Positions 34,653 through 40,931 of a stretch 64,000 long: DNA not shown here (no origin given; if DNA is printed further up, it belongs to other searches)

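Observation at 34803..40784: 1993-aa secreted modular protein with Cys-rich dockerin-type repeats in a non-cellulolytic-looking genome context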

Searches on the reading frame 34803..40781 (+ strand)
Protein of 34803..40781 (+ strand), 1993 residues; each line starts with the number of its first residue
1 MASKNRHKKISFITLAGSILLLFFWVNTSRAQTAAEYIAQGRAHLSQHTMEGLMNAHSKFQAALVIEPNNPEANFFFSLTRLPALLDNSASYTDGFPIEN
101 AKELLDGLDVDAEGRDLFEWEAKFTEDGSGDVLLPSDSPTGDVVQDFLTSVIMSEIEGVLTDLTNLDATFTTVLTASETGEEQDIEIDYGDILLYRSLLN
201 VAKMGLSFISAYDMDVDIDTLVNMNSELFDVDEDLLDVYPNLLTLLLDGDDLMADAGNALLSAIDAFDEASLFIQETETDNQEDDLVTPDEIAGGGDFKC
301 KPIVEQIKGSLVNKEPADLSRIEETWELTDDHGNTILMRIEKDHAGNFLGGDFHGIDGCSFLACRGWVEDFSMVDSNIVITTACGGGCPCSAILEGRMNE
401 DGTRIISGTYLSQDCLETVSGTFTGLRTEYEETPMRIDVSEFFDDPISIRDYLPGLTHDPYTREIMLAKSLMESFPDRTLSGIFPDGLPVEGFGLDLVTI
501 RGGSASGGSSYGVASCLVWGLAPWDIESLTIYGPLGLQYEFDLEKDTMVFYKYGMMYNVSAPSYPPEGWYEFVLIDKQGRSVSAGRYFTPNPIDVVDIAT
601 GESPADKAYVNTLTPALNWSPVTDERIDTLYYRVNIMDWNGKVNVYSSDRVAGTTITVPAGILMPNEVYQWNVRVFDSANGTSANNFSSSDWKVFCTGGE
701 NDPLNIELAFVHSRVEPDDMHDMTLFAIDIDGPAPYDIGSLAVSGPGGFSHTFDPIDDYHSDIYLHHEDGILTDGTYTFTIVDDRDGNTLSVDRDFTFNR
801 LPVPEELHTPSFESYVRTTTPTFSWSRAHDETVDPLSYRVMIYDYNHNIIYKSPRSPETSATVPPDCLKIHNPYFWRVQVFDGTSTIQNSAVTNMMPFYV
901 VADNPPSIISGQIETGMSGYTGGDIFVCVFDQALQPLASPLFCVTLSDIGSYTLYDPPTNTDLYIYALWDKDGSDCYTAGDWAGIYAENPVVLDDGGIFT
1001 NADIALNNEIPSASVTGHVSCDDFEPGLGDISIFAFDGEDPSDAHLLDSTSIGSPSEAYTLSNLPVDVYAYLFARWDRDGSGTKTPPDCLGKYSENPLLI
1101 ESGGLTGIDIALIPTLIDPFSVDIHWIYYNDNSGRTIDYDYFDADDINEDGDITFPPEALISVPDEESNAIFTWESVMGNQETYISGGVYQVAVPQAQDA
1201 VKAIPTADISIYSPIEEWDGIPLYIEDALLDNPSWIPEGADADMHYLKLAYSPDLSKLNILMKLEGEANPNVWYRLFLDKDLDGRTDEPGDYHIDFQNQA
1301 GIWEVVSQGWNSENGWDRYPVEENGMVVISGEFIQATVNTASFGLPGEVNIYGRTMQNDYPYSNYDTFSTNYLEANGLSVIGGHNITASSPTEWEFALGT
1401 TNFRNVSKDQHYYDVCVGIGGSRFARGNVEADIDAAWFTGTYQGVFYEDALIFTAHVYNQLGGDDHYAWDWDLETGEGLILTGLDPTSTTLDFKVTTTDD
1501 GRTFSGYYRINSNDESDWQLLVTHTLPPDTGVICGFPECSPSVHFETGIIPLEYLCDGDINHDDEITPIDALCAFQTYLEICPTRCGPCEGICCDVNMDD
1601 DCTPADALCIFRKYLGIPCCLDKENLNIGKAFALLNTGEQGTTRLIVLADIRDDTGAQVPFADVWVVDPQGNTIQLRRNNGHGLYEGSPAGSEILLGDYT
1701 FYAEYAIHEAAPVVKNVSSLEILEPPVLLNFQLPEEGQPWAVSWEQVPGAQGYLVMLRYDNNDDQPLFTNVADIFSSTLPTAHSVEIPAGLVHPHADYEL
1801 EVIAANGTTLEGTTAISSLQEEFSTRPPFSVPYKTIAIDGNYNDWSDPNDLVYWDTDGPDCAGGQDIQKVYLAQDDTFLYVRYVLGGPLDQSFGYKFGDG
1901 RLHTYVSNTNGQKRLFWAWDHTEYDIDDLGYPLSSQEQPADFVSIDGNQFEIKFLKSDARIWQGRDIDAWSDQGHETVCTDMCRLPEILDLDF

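Call 4: search_protein_families(library=pfam, proteins=[window:34803-40781:+], max_evalue=1)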
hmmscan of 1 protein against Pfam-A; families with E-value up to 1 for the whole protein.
window:34803-40781:+ (1993 aa): 3 families
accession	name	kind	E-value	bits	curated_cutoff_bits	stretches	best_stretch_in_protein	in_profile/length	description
PF25788.1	Ig_Rha78A_N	-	5.3e-08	33.5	27.4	2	606-698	11-102/105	Rha78A-like, N-terminal immunoglobulin domain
PF00404.24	Dockerin_1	-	0.041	14.5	22.9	1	1558-1610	2-52/57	Dockerin type I domain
PF16383.10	DUF4992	-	0.069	13.3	29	1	1731-1773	57-99/183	Domain of unknown function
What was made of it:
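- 34896..35747 (+): All-alpha, TPR-like helical domain (aa 32-315). It is the family-defining N-terminal domain shared with P0002-P0014. No Pfam hit (call 4).
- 36618..36896 (+): FN3/Ig-like module 1 (aa 606-698), of Ig_Rha78A_N type. Pfam PF25788, E 5.3e-8 (call 4).
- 37236..37517 (+): FN3/Ig-like module 2 (about aa 812-905). The boundaries are inferred. Pfam reports a second Ig_Rha78A_N stretch (call 4).
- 39468..39668 (+): Cys-rich dockerin (aa 1556-1622). It has two EF-hand-like Ca loops with helices, at aa 1559-1580 and 1595-1616, and 11 Cys. Pfam Dockerin_1 scores 14.5 bits, below the 22.9 cut-off (call 4).
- On Dockerin type I (PF00404): The query scores 14.5 bits against a cut-off of 22.9 (E 0.041; call 4).
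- Checked: Pfam reports two Ig_Rha78A_N stretches (call 4).
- The query's own Pfam Dockerin_1 score is below the gathering threshold (14.5 against 22.9 bits; call 4). The Pfam score is sub-threshold (call 4). TSP3_bac did not hit the query (call 4). No metal-binding family was hit (call 4).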

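Call 5: search_protein_families(library=ncbifam, proteins=[window:34803-40781:+], max_evalue=1)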
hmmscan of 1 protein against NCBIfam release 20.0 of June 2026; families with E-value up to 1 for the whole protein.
window:34803-40781:+ (1993 aa): 1 family
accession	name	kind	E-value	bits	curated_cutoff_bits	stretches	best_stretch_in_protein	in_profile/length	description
TIGR04145.2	Firmicu_CTERM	equivalog_domain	0.26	11.2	50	1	1836-1913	1-69/191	Firmicu-CTERM sorting domain-containing protein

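Call 10: find_homologous_proteins(query=window:34803-40781:+)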
Query window:34803-40781:+ (1993 aa): 14 proteins with E <= 0.001 among 8000 candidates.
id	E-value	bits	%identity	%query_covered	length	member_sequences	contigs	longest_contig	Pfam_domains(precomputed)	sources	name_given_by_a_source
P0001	0.0e+0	4701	100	100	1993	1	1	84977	PF25788.3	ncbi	ncbi:MAG: hypothetical protein ACMUIL_01280 [bacterium]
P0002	0.0e+0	1087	49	49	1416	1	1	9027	-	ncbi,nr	ncbi:hypothetical protein JXL19_05905, partial [bacterium]|nr:hypothetical protein [bacterium]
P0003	0.0e+0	1024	54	35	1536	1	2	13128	PF25788.3,PF07705.18,PF13243.13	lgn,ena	-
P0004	8.8e-297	1006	52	35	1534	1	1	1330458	PF25788.3,PF07705.18,PF13243.13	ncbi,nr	ncbi:MAG: hypothetical protein SRB1_02534 [Desulfobacteraceae bacterium Eth-SRB1]|nr:MAG: hypothetic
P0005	1.9e-291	989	52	35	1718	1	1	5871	PF00404.25,PF25788.3,PF13243.13,PF18884.6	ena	-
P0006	5.1e-286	971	51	45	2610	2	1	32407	PF22352.3,PF00801.27,PF25788.3,PF05345.19,PF18911.7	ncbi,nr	ncbi:MAG: PKD domain-containing protein [Desulfobacterales bacterium]|nr:PKD domain-containing prote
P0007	1.9e-249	849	33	23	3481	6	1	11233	PF23598.2,PF01108.24,PF00560.40,PF07603.18,PF25788.3,PF12799.14,PF13855.13,PF00041.28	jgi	jgi:hypothetical protein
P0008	5.2e-181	622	47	23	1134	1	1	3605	PF25788.3,PF24316.2,PF21471.4,PF13088.13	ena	-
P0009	1.0e-83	300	33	21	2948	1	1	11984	PF07495.20,PF17802.8,PF25788.3,PF13620.13,PF17210.10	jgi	jgi:hypothetical protein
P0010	7.3e-72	260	42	16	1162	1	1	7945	PF19190.7,PF13004.14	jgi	jgi:hypothetical protein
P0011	8.4e-72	260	33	24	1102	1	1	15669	PF13715.13,PF13620.13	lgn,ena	-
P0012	6.0e-52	194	31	22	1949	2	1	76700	PF01839.30,PF12256.15,PF13715.13,PF13517.13,PF14686.13,PF17802.8,PF13620.13,PF22904.4,PF17210.10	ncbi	ncbi:MAG: carboxypeptidase regulatory-like domain-containing protein [Pseudomonadota bacterium]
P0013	2.2e-20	90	26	23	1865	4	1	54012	PF13620.13,PF19077.7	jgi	-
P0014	3.3e-20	89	32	12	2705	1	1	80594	PF02412.24,PF13229.13,PF20773.6,PF21471.4,PF18884.6,PF05048.20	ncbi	-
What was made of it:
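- Closest known: Non-cellulosomal cohesin/dockerin proteins of sulfate-reducing bacteria and ANME archaea. Same: One homologue of the N-terminal half comes from Desulfobacteraceae Eth-SRB1 (call 10).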

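Call 17: search_solved_structures(query=window:34803-40781:+, max_evalue=1, show_alignments=3)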
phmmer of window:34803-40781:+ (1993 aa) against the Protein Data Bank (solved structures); distinct sequences matched with E-value up to 1: 2.
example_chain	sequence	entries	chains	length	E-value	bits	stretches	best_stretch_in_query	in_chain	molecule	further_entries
9c5w_E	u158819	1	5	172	0.76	9.9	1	449-488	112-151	Cyclodehydratase RohQ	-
9oq8_A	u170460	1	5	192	0.91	9.7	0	449-488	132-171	RohQ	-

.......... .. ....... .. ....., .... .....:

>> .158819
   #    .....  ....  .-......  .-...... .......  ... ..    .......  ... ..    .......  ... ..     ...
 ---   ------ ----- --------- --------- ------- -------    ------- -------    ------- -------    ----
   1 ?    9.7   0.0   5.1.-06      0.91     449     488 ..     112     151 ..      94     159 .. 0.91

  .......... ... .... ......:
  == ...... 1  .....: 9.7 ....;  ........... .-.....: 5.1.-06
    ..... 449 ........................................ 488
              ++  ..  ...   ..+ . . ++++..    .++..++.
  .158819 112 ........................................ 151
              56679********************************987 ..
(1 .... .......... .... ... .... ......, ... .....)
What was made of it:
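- No catalytic family was found by Pfam, NCBIfam or PDB searches (calls 4, 5, 17). No catalytic family was found by Pfam, NCBIfam or the PDB sequence search (calls 4, 5, 17).
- Tried and rejected: A whole-protein phmmer search against PDB sequences gave nothing meaningful (call 17).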

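Call 34: search_protein_families(library=pfam, proteins=[P0002, P0004, P0005, P0006, P0008, P0011], max_evalue=0.001)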
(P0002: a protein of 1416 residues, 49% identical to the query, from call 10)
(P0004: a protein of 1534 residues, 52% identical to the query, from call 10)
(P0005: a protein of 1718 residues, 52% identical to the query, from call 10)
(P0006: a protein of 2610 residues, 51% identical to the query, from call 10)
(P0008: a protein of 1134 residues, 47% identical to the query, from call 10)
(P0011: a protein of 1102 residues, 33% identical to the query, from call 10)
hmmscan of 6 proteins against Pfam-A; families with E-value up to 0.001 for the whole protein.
P0002 (1416 aa): 2 families
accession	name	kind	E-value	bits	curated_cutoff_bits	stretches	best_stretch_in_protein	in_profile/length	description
PF25788.1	Ig_Rha78A_N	-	0.00011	22.8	27.4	0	885-975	13-102/105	Rha78A-like, N-terminal immunoglobulin domain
PF02010.21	REJ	-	0.00057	19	25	0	886-957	327-401/452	REJ domain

P0004 (1534 aa): 4 families
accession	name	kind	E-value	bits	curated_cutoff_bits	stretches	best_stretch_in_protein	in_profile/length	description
PF07705.17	CARDB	-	2.5e-13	50.6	22.7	1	1363-1464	1-100/101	CARDB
PF25788.1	Ig_Rha78A_N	-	3.7e-09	37.2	27.4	0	499-587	15-102/105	Rha78A-like, N-terminal immunoglobulin domain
PF13243.12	SQHop_cyclase_C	-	3.7e-08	33.2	26.1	0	1250-1355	142-258/319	Squalene-hopene cyclase C-terminal domain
PF00404.24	Dockerin_1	-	0.00069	20.2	22.9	1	1473-1518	2-44/57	Dockerin type I domain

P0005 (1718 aa): 4 families
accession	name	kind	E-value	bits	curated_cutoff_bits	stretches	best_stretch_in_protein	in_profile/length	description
PF25788.1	Ig_Rha78A_N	-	4.3e-10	40.2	27.4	1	494-582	16-103/105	Rha78A-like, N-terminal immunoglobulin domain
PF18884.5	TSP3_bac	-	1.5e-06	28.4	25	0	1633-1654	1-22/22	Bacterial TSP3 repeat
PF13243.12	SQHop_cyclase_C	-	6.5e-06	25.8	26.1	0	998-1050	264-315/319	Squalene-hopene cyclase C-terminal domain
PF00404.24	Dockerin_1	-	1.2e-05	25.9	22.9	1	1661-1702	1-44/57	Dockerin type I domain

P0006 (2610 aa): 6 families
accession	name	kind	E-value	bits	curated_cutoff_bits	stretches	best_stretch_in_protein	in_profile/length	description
PF18911.6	PKD_4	-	2.8e-20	72.6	27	3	1611-1708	1-83/85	PKD domain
PF00801.26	PKD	-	6.1e-15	55.4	23.5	2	1619-1707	5-79/80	PKD domain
PF05345.18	He_PIG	-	1.1e-11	45.5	24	1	1807-1885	5-95/96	Putative Ig domain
PF25788.1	Ig_Rha78A_N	-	4.2e-11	43.5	27.4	1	612-700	15-102/105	Rha78A-like, N-terminal immunoglobulin domain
PF22352.2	K319L-like_PKD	-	3.5e-09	37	27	1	1727-1802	7-84/84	K319L-like, PKD domain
PF02010.21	REJ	-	0.0001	21.5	25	0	1688-1758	55-130/452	REJ domain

P0008 (1134 aa): 4 families
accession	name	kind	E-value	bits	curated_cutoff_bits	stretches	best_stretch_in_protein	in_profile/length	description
PF13088.12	BNR_2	-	7.5e-16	58.7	31.4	1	800-920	80-203/277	BNR repeat-like domain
PF25788.1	Ig_Rha78A_N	-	4.8e-10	40.1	27.4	1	484-576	11-103/105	Rha78A-like, N-terminal immunoglobulin domain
PF21471.3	Reelin_subrepeat-B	-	5.4e-09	36.3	27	0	947-969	54-76/127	Reelin subrepeat B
PF24316.1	Tli3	-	1.8e-06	28.7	27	0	1082-1121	56-102/129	T6SS Tli3 immunity protein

P0011 (1102 aa): 2 families
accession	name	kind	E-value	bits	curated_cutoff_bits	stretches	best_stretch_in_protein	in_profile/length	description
PF13715.12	CarbopepD_reg_2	-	4.4e-07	30.3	32.2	1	1020-1090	1-65/88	CarboxypepD_reg-like domain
PF13620.12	CarboxypepD_reg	-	7.9e-07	29.8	32.3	1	1020-1086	2-65/82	Carboxypeptidase regulatory-like domain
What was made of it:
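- Homologues P0004 and P0005 also combine the N-terminal family with a C-terminal dockerin (call 34).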

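Call 37: find_encoding_contigs(protein=P0004, flank=10000, max_places=2)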
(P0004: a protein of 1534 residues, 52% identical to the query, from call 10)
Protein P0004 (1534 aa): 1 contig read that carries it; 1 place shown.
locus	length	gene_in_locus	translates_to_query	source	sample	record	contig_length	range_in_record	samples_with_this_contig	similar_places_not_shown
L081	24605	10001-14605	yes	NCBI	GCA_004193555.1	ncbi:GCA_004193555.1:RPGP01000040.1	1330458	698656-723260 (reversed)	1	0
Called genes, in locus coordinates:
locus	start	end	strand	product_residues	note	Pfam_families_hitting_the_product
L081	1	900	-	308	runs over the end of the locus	PF13191:AAA_16, PF13401:AAA_22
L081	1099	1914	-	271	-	PF11356:T2SSC, PF13180:PDZ_2, PF17820:PDZ_6 (weak)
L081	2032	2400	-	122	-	PF05635:23S_rRNA_IVP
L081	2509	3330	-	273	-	-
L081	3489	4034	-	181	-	PF04612:T2SSM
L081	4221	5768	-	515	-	PF11104:PilM_2, PF14450:FtsA, PF05137:PilN (weak)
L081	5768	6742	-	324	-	PF21687:T2SSK_1st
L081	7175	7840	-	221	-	PF07963:N_methyl (weak), PF11612:T2SSJ (weak)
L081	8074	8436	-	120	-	PF07963:N_methyl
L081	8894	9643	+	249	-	PF00027:cNMP_binding, PF13545:HTH_Crp_2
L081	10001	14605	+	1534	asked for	PF25788:Ig_Rha78A_N (faint), PF13243:SQHop_cyclase_C (faint), PF07705:CARDB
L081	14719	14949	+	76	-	-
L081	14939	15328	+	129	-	PF01850:PIN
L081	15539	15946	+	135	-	PF05685:Uma2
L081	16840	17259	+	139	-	-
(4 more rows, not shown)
